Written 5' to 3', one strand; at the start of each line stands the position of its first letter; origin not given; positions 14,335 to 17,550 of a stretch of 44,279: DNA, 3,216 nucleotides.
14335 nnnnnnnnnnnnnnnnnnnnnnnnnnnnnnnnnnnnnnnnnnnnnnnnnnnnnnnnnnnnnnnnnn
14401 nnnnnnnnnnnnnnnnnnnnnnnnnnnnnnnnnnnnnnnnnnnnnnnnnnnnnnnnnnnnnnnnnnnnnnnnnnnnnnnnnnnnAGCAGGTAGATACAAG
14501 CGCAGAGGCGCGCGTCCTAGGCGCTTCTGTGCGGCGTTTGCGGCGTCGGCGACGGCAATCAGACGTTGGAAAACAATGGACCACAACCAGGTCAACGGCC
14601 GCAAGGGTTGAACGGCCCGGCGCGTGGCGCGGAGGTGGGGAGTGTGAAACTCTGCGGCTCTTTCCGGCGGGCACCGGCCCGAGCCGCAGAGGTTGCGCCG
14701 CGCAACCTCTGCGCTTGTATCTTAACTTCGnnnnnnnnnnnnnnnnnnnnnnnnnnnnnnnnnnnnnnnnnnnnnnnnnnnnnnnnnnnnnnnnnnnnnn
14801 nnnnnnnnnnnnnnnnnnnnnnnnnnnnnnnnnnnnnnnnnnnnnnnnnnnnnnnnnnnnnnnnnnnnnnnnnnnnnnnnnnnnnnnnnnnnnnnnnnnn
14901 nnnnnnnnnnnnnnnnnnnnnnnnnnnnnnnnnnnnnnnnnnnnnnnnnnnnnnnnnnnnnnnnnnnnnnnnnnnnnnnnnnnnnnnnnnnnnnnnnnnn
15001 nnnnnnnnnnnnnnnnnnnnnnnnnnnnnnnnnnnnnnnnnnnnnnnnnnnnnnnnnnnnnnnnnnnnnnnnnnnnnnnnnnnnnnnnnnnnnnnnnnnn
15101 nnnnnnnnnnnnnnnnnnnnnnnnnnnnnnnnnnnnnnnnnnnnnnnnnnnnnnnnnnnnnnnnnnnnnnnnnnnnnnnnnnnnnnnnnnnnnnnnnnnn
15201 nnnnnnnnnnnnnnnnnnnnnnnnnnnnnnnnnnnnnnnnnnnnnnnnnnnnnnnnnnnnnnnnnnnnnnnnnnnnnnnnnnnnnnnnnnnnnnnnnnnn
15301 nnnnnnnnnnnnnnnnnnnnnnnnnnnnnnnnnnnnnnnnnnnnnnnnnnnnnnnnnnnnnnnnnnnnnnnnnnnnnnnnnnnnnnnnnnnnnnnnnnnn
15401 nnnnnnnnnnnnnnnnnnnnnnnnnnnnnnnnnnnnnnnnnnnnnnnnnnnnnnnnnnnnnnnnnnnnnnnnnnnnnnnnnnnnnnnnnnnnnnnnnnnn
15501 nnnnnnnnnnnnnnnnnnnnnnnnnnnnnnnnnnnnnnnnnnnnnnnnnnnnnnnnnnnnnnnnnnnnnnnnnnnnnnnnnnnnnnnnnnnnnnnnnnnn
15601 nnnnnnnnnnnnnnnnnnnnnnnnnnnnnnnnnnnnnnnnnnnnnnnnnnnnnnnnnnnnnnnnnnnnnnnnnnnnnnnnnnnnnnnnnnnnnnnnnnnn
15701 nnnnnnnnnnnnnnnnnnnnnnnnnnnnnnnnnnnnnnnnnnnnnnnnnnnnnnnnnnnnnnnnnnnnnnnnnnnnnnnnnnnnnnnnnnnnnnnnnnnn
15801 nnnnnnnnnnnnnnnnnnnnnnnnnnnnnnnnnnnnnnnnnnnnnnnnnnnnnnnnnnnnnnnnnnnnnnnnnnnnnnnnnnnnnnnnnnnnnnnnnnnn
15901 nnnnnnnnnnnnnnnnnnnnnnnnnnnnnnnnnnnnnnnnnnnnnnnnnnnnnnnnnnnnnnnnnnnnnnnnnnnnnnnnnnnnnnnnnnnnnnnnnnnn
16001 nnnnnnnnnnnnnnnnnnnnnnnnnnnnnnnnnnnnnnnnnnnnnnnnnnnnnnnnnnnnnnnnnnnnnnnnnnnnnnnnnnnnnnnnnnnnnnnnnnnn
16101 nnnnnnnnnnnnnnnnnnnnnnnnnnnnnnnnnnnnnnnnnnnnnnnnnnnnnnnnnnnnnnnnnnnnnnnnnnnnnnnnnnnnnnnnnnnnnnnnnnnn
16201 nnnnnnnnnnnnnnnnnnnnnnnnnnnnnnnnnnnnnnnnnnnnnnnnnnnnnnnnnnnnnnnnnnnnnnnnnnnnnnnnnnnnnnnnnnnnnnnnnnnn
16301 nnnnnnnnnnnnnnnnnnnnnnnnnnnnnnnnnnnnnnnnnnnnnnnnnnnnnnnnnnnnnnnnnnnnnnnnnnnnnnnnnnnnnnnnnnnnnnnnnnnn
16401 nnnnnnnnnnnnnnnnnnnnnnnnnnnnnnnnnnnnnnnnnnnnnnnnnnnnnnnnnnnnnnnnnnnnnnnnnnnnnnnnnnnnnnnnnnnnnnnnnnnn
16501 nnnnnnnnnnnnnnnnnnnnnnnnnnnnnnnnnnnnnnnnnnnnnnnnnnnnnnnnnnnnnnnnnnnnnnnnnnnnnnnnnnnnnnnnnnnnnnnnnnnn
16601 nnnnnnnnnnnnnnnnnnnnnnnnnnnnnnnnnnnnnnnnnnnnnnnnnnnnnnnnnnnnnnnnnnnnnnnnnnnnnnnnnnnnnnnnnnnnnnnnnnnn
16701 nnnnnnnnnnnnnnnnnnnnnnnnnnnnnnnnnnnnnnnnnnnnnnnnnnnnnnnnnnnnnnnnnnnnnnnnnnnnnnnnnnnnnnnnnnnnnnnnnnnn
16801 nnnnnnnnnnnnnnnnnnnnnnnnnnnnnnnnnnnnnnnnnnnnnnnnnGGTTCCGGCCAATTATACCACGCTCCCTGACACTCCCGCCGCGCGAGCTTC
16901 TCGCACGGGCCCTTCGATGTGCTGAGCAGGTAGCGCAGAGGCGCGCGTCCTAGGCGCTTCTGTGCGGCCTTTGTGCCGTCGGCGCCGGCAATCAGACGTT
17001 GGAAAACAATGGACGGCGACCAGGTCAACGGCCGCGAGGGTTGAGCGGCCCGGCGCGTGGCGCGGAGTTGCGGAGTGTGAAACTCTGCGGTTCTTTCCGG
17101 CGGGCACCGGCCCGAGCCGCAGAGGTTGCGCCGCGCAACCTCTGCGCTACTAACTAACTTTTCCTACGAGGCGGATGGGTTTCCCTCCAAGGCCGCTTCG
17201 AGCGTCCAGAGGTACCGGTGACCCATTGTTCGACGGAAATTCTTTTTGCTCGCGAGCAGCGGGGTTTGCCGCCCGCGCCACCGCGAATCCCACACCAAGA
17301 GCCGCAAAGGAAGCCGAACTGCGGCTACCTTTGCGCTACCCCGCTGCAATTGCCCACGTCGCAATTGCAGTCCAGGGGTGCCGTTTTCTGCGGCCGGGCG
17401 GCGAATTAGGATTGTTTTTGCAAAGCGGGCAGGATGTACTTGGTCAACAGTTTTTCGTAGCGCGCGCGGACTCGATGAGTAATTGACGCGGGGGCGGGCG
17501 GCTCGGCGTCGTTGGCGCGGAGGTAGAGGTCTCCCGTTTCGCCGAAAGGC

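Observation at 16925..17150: Element B is a highly structured ~225-nt module: four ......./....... motifs, two mutually exclusive folds, and compensatory differences between copies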

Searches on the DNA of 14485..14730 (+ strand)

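Call 17: search_dna_similar(query=window:14485-14730:+, collection=plasmids, mode=distant, max_evalue=0.01)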
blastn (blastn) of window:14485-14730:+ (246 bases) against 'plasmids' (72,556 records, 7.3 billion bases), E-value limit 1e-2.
No match.

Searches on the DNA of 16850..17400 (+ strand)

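Call 69: search_rna_families(source=window, start=16850, end=17400, threshold=evalue, max_evalue=1)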
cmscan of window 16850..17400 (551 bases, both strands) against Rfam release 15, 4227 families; matches with E-value up to 1: 0.
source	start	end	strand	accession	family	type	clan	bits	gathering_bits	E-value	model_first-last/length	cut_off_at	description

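Call 70: search_dna_similar(query=window:16900-17400:+, collection=phages, mode=distant, max_evalue=0.01)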
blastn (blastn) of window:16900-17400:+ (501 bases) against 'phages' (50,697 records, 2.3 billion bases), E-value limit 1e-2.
No match.
